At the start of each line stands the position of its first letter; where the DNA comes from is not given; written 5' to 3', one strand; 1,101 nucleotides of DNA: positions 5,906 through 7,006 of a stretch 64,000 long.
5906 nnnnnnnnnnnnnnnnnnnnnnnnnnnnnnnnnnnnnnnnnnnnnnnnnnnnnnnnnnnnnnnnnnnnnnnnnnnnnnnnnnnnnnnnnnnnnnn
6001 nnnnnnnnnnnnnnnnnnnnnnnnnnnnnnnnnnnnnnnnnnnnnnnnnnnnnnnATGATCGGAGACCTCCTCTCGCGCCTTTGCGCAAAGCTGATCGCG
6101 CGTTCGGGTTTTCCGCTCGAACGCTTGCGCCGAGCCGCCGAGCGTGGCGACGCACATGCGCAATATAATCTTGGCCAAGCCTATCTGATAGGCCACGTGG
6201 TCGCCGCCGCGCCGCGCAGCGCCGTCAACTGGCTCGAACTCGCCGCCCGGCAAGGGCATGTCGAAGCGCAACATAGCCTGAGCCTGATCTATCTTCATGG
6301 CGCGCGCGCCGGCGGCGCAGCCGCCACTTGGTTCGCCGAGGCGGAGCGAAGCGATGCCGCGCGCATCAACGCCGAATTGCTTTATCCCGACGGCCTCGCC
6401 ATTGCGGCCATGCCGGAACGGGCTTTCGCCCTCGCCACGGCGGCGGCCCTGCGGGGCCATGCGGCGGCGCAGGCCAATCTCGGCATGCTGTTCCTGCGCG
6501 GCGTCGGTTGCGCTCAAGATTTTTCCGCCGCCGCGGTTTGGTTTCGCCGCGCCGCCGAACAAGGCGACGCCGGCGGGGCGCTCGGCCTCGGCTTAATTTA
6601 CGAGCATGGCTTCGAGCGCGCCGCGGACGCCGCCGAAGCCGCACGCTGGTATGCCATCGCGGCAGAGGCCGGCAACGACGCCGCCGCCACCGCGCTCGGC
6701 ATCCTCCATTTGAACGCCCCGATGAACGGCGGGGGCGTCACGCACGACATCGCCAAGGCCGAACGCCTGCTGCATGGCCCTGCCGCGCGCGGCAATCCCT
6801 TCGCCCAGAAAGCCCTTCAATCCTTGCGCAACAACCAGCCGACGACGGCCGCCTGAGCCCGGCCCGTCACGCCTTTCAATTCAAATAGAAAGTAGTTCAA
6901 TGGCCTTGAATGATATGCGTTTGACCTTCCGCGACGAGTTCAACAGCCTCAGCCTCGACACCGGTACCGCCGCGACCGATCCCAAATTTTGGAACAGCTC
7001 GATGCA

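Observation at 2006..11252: Self-contained type I secretion cassette: HlyB-type ABC transporter, HlyD adaptor, a Sel1-repeat protein and two tandem GH16-RTX glycanase cargos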

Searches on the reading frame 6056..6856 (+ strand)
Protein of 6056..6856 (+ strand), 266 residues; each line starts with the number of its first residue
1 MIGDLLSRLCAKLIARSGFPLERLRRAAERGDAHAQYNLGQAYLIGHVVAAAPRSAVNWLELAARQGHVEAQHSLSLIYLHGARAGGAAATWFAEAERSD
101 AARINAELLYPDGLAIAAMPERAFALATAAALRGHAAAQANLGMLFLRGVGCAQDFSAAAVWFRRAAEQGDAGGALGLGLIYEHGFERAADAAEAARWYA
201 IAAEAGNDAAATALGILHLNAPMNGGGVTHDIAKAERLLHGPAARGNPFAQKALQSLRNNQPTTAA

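Call 4: search_protein_families(library=pfam, proteins=[window:6056-6856:+], max_evalue=0.01)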
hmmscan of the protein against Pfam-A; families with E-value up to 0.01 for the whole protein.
window:6056-6856:+ (266 aa): 2 families
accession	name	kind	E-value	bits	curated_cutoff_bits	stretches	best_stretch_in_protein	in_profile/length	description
PF08238.18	Sel1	-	6.8e-21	74.4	30.7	3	136-171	1-36/36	Sel1 repeat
PF23310.1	TPR_27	-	3.8e-07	30.2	27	0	54-82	46-74/110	Plant tetratrico peptide repeats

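Call 5: search_protein_families(library=ncbifam, proteins=[window:6056-6856:+], max_evalue=0.01)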
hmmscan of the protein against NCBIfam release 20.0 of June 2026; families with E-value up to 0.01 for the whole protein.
window:6056-6856:+ (266 aa): 4 families
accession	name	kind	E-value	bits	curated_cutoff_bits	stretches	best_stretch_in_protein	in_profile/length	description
NF033786.1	phenyl_MerG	equivalog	8.8e-20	71.6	350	2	130-255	59-189/217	phenylmercury resistance protein MerG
NF038194.1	AlgK_TPR_lipo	equivalog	9.2e-09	34.4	700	1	22-83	323-383/448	alginate biosynthesis TPR repeat lipoprotein AlgK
NF047621.1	FlgprotMotXVib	equivalog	1.8e-05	24.3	330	0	125-199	97-171/211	flagellar protein MotX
NF045484.1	TransRegExoR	equivalog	0.00087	18.6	450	1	27-94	155-223/267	exopolysaccharide production regulator ExoR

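Call 9: find_homologous_proteins(query=window:6056-6856:+)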
Query window:6056-6856:+ (266 aa): 590 proteins with E <= 0.001 among 8000 candidates; the best 120 are listed.
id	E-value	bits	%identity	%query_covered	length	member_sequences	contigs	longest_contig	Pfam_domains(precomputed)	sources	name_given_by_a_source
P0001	5.8e-162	555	100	100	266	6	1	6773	PF23310.2,PF08238.19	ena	-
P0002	9.9e-116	404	76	100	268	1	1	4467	PF23310.2,PF08238.19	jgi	jgi:TPR repeat protein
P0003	7.1e-81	290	64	92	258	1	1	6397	PF08238.19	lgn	-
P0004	1.3e-76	276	62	96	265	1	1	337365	PF23310.2,PF08238.19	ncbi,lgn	ncbi:MAG: tetratricopeptide repeat protein [Alphaproteobacteria bacterium]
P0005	3.0e-76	275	59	95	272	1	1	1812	PF08238.19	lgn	-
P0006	2.6e-75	272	61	91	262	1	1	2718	PF08238.19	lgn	-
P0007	2.9e-74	268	60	93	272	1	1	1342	PF08238.19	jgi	jgi:TPR repeat protein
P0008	9.0e-74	266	60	87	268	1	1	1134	PF08238.19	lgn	-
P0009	6.1e-73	264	60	82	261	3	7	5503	PF08238.19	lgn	-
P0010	8.2e-73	263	61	94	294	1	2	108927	PF23310.2,PF08238.19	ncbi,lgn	-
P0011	2.2e-71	259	58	95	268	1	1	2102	PF08238.19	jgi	jgi:TPR repeat protein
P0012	2.4e-71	259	60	96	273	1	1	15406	PF23310.2,PF08238.19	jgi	-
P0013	3.0e-71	258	55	89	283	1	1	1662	PF08238.19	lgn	-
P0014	4.0e-71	258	55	89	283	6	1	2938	PF08238.19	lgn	-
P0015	1.4e-70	256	57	96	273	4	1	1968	PF23310.2,PF08238.19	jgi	jgi:TPR repeat protein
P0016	2.3e-70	255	56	89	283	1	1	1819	PF08238.19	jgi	jgi:TPR repeat protein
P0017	6.5e-70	254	59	90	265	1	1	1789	PF08238.19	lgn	-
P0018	9.4e-70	253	55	91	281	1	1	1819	PF08238.19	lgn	-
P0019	9.7e-70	253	55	89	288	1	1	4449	PF08238.19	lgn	-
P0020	1.2e-69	253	56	97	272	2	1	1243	PF08238.19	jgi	jgi:TPR repeat protein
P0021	3.0e-69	252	55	89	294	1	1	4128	PF08238.19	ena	-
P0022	2.2e-68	249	56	89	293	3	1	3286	PF08238.19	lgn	-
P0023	8.6e-68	247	58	89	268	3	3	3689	PF08238.19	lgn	-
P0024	1.3e-67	246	55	94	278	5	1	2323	PF08238.19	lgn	-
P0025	1.5e-67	246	56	96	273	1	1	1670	PF08238.19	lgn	-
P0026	1.8e-66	243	54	89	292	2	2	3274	PF08238.19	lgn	-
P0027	2.4e-64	236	55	88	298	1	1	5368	PF08238.19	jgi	jgi:TPR repeat protein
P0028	2.9e-63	232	57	85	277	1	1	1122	PF08238.19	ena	-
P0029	9.7e-63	230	54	88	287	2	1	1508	PF08238.19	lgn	-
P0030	2.1e-62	229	54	88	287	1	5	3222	PF08238.19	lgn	-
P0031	6.5e-62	228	53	88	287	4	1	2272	PF08238.19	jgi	jgi:TPR repeat protein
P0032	1.7e-61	226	54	89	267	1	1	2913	PF23310.2,PF08238.19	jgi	jgi:uncharacterized protein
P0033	7.2e-60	221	51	89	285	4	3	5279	PF08238.19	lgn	-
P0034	7.5e-60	221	53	88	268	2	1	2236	PF23310.2,PF08238.19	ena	-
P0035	1.5e-59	220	54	87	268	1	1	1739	PF08238.19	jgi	jgi:uncharacterized protein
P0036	1.3e-57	213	51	88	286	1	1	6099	PF08238.19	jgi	jgi:hypothetical protein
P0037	1.7e-57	213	54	85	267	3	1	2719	PF08238.19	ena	-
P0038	2.5e-56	209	55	80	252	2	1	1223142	PF08238.19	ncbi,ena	-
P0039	5.5e-52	195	52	82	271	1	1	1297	PF23310.2,PF08238.19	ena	-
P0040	1.1e-49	188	51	82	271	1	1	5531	PF23310.2,PF08238.19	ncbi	-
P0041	4.2e-49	186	50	88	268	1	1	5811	PF08238.19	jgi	jgi:TPR repeat protein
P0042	1.6e-47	180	52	86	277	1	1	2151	PF08238.19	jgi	jgi:TPR repeat protein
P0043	1.7e-44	171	38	92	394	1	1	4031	PF20604.4,PF08238.19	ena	-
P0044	7.0e-43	165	37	91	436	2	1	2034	PF23310.2,PF13676.12,PF08238.19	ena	-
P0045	2.2e-38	151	37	89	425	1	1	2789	PF23310.2,PF13432.13,PF08238.19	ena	-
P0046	5.7e-36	143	37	79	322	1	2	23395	PF23310.2,PF08238.19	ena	-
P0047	8.9e-36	142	31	82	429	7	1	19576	PF23310.2,PF13432.13,PF08238.19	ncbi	ncbi:MAG: tetratricopeptide repeat protein [Sphingobacteriia bacterium]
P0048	1.2e-35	142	33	88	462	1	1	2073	PF08238.19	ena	-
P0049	1.4e-35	141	33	88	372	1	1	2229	PF23310.2,PF08238.19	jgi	jgi:TPR repeat protein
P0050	4.2e-35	140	37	67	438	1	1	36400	PF08238.19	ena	-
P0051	4.9e-34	136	36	80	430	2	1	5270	PF08238.19,PF01471.24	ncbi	ncbi:MAG: peptidoglycan-binding protein [Alphaproteobacteria bacterium]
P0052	5.4e-33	133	39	68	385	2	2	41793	PF08238.19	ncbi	-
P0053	5.1e-31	126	40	88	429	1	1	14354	PF08238.19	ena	-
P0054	5.4e-31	126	37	78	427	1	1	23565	PF08238.19,PF00990.27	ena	-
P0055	1.2e-30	125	31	77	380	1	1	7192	PF23310.2,PF08238.19,PF01471.24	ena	-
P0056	3.2e-30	124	34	90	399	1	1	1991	PF08238.19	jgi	jgi:hypothetical protein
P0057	1.8e-29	121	33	80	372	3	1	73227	PF08238.19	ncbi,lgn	-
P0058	2.6e-28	118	31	91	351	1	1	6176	PF08238.19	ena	-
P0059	3.0e-28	117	28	82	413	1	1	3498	PF23310.2,PF08238.19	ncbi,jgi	jgi:TPR repeat protein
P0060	4.9e-28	117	36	64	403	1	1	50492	PF23310.2,PF08238.19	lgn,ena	-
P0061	9.3e-28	116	41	55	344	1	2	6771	PF08238.19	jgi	jgi:TPR repeat protein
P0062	1.5e-27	115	35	94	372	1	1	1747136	PF08238.19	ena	-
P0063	1.5e-27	115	34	90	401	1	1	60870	PF08238.19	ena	-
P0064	1.6e-27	115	32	72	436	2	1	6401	PF08238.19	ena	-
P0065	2.1e-27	115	31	91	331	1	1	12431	PF08238.19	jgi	jgi:TPR repeat protein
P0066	3.4e-27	114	26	80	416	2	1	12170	PF23310.2,PF13432.13,PF08238.19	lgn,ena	-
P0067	4.9e-27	113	39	58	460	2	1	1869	PF08238.19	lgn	-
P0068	1.7e-26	112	29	90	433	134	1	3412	PF13432.13,PF08238.19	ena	-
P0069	2.1e-26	111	36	85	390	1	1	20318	PF23310.2,PF08238.19,PF08239.18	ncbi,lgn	-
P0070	2.4e-26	111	32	82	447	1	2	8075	PF08238.19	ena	-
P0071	4.2e-26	110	36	89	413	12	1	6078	PF08238.19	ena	-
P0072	4.3e-26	110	35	87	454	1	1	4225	PF08238.19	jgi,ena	-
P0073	5.6e-26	110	29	84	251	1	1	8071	PF13431.13,PF23310.2,PF13432.13,PF08238.19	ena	-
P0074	7.3e-26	110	35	67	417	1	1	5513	PF08238.19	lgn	-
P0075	7.7e-26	109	37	77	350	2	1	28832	PF08238.19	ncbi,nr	ncbi:MAG: SEL1-like repeat protein [Bryobacterales bacterium]|nr:SEL1-like repeat protein [Bryobacte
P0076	1.3e-25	109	34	91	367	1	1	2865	PF08238.19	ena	-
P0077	2.4e-25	108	34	81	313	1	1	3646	PF08238.19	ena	-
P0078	3.2e-25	107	38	82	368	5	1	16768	PF20604.4,PF08238.19,PF12762.14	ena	-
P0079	3.5e-25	107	35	73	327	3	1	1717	PF23310.2,PF13432.13,PF08238.19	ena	-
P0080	3.7e-25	107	35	73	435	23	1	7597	PF23310.2,PF08238.19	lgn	-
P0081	5.2e-25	107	43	48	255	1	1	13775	PF08238.19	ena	-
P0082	5.8e-25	107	35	81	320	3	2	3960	PF13432.13,PF08238.19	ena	-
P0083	6.6e-25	106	38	69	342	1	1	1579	PF08238.19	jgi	jgi:hypothetical protein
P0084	8.0e-25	106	39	69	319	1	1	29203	PF20604.4,PF08238.19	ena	-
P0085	1.3e-24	105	38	71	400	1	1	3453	PF08238.19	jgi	jgi:TPR repeat protein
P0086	1.6e-24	105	34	87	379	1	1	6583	PF17123.12,PF13923.13,PF23310.2,PF08238.19,PF13639.13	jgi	-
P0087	1.8e-24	105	36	76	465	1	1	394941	PF08238.19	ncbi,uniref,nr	ncbi:SEL1-like repeat protein [Sabulicella rubraurantiaca]|uniref:SEL1-like repeat protein n=1 Tax=S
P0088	3.2e-24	104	35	82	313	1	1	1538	PF08238.19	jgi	jgi:TPR repeat protein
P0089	3.6e-24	104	33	59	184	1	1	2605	PF00515.35,PF08238.19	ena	-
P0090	3.6e-24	104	33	80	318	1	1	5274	PF23310.2,PF08238.19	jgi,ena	-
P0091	4.2e-24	104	38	83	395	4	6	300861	PF08238.19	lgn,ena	-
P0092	6.7e-24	103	34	88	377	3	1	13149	PF08238.19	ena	-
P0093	7.0e-24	103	31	77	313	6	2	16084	PF08238.19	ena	-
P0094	1.3e-23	102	41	45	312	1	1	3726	PF08238.19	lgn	-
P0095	1.3e-23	102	38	72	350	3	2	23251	PF08238.19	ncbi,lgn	-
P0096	3.3e-23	101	34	91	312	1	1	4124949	PF08238.19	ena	-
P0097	4.2e-23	100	38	53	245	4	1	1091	PF08238.19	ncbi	-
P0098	5.2e-23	100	35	76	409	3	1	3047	PF08238.19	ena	-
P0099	7.0e-23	100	38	46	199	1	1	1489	PF08238.19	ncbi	-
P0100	7.8e-23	100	36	74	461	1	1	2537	PF08238.19,PF01471.24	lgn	-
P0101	8.7e-23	99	33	73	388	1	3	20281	PF04564.22,PF08238.19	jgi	jgi:TPR repeat protein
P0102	1.2e-22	99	38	69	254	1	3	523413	PF08238.19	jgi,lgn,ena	-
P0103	1.2e-22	99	37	80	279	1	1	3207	PF23310.2,PF08238.19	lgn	-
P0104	1.4e-22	99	32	80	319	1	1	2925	PF08238.19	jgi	jgi:uncharacterized protein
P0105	1.9e-22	98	42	60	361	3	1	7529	PF05036.19,PF08238.19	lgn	-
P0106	7.1e-22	96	32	71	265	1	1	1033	PF08238.19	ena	-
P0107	9.4e-22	96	31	78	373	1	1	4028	PF08238.19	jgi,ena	jgi:TPR repeat protein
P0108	9.6e-22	96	42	48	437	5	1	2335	PF06271.19,PF08238.19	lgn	-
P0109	1.4e-21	96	32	61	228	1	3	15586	PF23310.2,PF08238.19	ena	-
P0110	1.4e-21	96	40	45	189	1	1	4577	PF08238.19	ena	-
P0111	1.4e-21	95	33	82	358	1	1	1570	PF23310.2,PF08238.19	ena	-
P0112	1.8e-21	95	36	59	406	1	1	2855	PF08238.19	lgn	-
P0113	2.6e-21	95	37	69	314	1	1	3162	PF08238.19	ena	-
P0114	3.5e-21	94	42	33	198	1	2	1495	PF08238.19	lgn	-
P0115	4.5e-21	94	35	59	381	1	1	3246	PF08238.19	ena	-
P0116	4.6e-21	94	39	72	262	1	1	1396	PF08238.19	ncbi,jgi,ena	jgi:TPR repeat protein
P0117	6.3e-21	93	35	70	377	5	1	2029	PF08238.19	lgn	-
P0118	7.9e-21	93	43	48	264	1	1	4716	PF23310.2,PF13432.13,PF08238.19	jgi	jgi:hypothetical protein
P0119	1.0e-20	93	38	74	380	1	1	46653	PF08238.19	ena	-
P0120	1.7e-20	92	33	74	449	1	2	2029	PF13365.13,PF08238.19,PF00089.33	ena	-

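Call 10: find_encoding_contigs(protein=P0004, flank=10000, max_places=3)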
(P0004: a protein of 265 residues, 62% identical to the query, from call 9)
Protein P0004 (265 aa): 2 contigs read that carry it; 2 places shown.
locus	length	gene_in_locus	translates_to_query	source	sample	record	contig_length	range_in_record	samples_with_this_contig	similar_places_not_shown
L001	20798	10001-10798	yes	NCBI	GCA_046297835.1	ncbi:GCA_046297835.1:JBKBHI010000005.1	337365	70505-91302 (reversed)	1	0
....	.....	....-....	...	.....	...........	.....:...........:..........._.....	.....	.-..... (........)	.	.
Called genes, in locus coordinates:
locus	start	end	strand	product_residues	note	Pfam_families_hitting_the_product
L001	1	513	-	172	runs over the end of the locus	PF00132:Hexapep (weak), PF25084:LbH_EIF2B (weak), PF00132:Hexapep (weak)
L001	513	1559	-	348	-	PF01118:Semialdhyde_dh, PF22698:Semialdhyde_dhC_1, PF02774:Semialdhyde_dhC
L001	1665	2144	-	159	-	PF00380:Ribosomal_S9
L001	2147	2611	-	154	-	PF00572:Ribosomal_L13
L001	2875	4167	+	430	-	PF01053:Cys_Met_Meta_PP, PF02347:GDC-P (weak)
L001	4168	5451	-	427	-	PF07690:MFS_1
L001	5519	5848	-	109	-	PF03091:CutA1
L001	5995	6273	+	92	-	-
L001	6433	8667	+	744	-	PF00664:ABC_membrane, PF00005:ABC_tran, PF02463:SMC_N (weak)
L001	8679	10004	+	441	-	PF25994:HH_AprE, PF26002:Beta-barrel_AprE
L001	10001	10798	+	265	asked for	PF23310:TPR_27 (faint), PF08238:Sel1 (weak)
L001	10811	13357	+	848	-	PF00722:Glyco_hydro_16, PF26113:GH16_XgeA (weak)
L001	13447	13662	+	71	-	PF04102:SlyX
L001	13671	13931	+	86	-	PF01541:GIY-YIG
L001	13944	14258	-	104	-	-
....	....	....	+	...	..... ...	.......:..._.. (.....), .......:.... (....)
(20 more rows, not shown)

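Call 11: find_encoding_contigs(protein=P0010, flank=10000, max_places=3)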
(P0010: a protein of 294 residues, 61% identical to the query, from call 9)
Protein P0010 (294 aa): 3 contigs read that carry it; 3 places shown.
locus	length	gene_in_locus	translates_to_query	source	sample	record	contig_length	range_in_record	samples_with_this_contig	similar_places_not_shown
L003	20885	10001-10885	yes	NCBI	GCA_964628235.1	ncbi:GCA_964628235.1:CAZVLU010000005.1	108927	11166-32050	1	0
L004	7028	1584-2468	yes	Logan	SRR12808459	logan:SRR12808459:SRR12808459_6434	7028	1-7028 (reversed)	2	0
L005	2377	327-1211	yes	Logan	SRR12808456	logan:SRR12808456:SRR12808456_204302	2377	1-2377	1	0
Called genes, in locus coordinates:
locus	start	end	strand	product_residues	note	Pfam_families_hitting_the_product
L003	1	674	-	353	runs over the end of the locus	PF01118:Semialdhyde_dh, PF02774:Semialdhyde_dhC, PF22698:Semialdhyde_dhC_1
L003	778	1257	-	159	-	PF00380:Ribosomal_S9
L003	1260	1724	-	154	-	PF00572:Ribosomal_L13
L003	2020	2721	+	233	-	PF01939:NucS_C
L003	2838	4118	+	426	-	PF01053:Cys_Met_Meta_PP, PF01041:DegT_DnrJ_EryC1 (weak), PF00266:Aminotran_5 (weak)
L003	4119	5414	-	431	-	PF07690:MFS_1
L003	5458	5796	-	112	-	PF03091:CutA1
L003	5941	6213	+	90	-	-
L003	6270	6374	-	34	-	-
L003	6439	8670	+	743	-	PF00664:ABC_membrane, PF00005:ABC_tran, PF02463:SMC_N (weak)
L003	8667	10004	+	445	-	PF25994:HH_AprE, PF26002:Beta-barrel_AprE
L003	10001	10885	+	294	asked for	PF23310:TPR_27 (faint), PF08238:Sel1 (faint)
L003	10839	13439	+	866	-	PF00722:Glyco_hydro_16, PF26113:GH16_XgeA (weak)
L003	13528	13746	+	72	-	PF04102:SlyX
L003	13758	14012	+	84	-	PF01541:GIY-YIG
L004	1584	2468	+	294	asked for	PF23310:TPR_27 (faint), PF08238:Sel1 (faint)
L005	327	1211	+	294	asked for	PF23310:TPR_27 (faint), PF08238:Sel1 (faint)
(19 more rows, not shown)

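Call 12: find_encoding_contigs(protein=P0038, flank=10000, max_places=3)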
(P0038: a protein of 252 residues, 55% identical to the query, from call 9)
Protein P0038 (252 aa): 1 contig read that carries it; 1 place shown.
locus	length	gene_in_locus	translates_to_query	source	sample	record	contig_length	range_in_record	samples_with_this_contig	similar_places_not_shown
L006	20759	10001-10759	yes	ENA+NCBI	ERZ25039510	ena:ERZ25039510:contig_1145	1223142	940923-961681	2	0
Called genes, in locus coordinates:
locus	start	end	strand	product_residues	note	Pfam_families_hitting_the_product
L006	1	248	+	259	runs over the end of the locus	-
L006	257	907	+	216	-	-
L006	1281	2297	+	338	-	PF00266:Aminotran_5 (weak), PF01053:Cys_Met_Meta_PP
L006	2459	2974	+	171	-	-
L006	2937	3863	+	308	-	PF15899:BNR_6 (faint), PF15902:Sortilin-Vps10 (faint)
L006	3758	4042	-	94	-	-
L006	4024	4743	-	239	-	-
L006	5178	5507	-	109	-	PF03091:CutA1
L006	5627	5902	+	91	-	-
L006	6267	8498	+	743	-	PF00664:ABC_membrane, PF00005:ABC_tran, PF02463:SMC_N (weak)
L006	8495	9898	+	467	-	PF25973:BSH_CzcB (faint), PF25994:HH_AprE, PF26002:Beta-barrel_AprE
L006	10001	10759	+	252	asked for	PF08238:Sel1 (weak)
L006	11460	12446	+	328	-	-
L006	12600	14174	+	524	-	PF00722:Glyco_hydro_16, PF26113:GH16_XgeA (weak)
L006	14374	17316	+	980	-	-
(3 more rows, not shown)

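Call 13: find_encoding_contigs(protein=P0012, flank=10000, max_places=3)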
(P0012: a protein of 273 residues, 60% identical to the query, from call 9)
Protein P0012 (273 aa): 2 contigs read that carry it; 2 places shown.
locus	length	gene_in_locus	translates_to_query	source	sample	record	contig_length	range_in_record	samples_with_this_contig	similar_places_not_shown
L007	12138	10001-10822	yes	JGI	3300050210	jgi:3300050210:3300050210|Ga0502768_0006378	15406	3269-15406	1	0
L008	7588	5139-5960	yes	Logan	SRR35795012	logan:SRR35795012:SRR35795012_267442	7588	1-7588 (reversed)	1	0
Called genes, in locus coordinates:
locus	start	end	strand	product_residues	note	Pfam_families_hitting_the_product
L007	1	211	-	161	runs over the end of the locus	PF00380:Ribosomal_S9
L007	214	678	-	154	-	PF00572:Ribosomal_L13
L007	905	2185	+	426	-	PF01053:Cys_Met_Meta_PP, PF00266:Aminotran_5 (faint)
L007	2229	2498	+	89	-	PF02597:ThiS (weak)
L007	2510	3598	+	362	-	PF15902:Sortilin-Vps10 (faint), PF02012:BNR (faint)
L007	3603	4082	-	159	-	PF06983:3-dmu-9_3-mt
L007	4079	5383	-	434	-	PF07690:MFS_1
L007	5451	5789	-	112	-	PF03091:CutA1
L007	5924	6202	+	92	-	-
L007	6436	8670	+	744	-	PF00664:ABC_membrane, PF00005:ABC_tran, PF02463:SMC_N (weak)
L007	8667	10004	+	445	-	PF25919:BSH_CusB (faint), PF25994:HH_AprE, PF26002:Beta-barrel_AprE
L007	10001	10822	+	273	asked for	PF08238:Sel1 (faint), PF23310:TPR_27 (faint)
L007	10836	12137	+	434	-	?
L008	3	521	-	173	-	?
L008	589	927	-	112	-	PF03091:CutA1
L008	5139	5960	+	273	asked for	PF08238:Sel1 (faint), PF23310:TPR_27 (faint)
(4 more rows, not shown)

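Call 76: predict_structure(alignment_id=A2)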
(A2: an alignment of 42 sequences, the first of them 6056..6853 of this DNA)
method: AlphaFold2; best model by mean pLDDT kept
length: 266 residues; sequences in the alignment: 42
mean_pLDDT: 91.1   pTM: 0.84
mean pLDDT of the five models: 91.1, 89.3, 89.2, 89.2, 88.7
residues with pLDDT >= 90: 198; 70-90: 43; 50-70: 21; < 50: 4
segments of 3 or more residues with pLDDT < 50: 1-3
pLDDT, mean of each block of 10 residues (from residue 1): 57 65 94 97 84 93 98 97 85 89 88 90 98 98 98 98 98 98 96 97 97 96 81 97 97 95 64
secondary structure, 60 per line:
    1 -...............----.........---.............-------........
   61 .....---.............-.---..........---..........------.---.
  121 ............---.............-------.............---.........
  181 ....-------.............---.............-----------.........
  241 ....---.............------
elements in order: H2-16 H21-29 H33-45 H53-65 H69-81 H87-96 H100-109 H120-132 H136-148 H156-168 H172-184 H192-204 H208-220 H232-244 H248-260

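Call 79: fold_search(model_id=the predicted structure, library=pdb)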
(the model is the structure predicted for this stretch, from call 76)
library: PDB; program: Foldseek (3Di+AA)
matches with E <= 10: 629; with E <= 0.001: 46
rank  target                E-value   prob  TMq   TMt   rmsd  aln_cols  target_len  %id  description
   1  4bwr                  2.4e-11  1.00  0.47  0.30  10.9       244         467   27  Crystal structure of c5321: a protective antigen present in uropathogenic Escherichia coli strains displaying an SLR fol (released 2013-07-24)
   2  8sxq_A                3.4e-11  1.00  0.29  0.25  12.5       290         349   29  Crystal structure of Sel-1 repeat protein LceB from Legionella pneumophila (released 2024-01-24)
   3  6ok3_A                6.5e-11  1.00  0.51  0.29  10.8       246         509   28  Crystal structure of Sel1 repeat protein from Oxalobacter formigenes (released 2020-04-15)
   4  6ok3_B                9.7e-11  1.00  0.51  0.30  10.7       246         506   28  Crystal structure of Sel1 repeat protein from Oxalobacter formigenes (released 2020-04-15)
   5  8sxq_B                1.1e-10  1.00  0.51  0.41  11.2       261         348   32  Crystal structure of Sel-1 repeat protein LceB from Legionella pneumophila (released 2024-01-24)
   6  9og0_C                2.1e-10  1.00  0.59  0.28   8.6       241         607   26  Cryo-EM structure of OS9-SEL1L-HRD1 dimer (released 2025-07-30)
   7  8sxq_C                2.3e-10  1.00  0.52  0.41  10.7       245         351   33  Crystal structure of Sel-1 repeat protein LceB from Legionella pneumophila (released 2024-01-24)
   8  6onw_B                2.5e-10  1.00  0.41  0.32  12.5       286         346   27  Crystal structure of Sel1 repeat protein from Oxalobacter formigenes (released 2020-04-29)
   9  6onw_A                3.6e-10  1.00  0.32  0.26  12.3       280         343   28  Crystal structure of Sel1 repeat protein from Oxalobacter formigenes (released 2020-04-29)
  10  6deh_A                2.4e-09  1.00  0.63  0.52   4.6       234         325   27  Structure of LpnE Effector Protein from Legionella pneumophila (sp. Philadelphia) (released 2018-12-19)
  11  6ur7_B                5.3e-09  1.00  0.69  0.73   4.6       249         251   24  Crystal structure of Sel1 repeat protein from Oxalobacter formigenes (released 2020-10-28)
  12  6ork_A                9.5e-09  1.00  0.67  0.72   4.6       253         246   22  Crystal structure of Sel1 repeat protein from Oxalobacter formigenes (released 2020-05-06)
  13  6ork_B                1.4e-08  1.00  0.66  0.72   4.7       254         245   22  Crystal structure of Sel1 repeat protein from Oxalobacter formigenes (released 2020-05-06)
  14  6ur7_A                1.6e-08  1.00  0.61  0.66   6.3       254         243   24  Crystal structure of Sel1 repeat protein from Oxalobacter formigenes (released 2020-10-28)
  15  1ouv                  4.0e-08  1.00  0.49  0.49  11.6       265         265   21  Helicobacter cysteine rich protein C (HcpC) (released 2004-03-30)
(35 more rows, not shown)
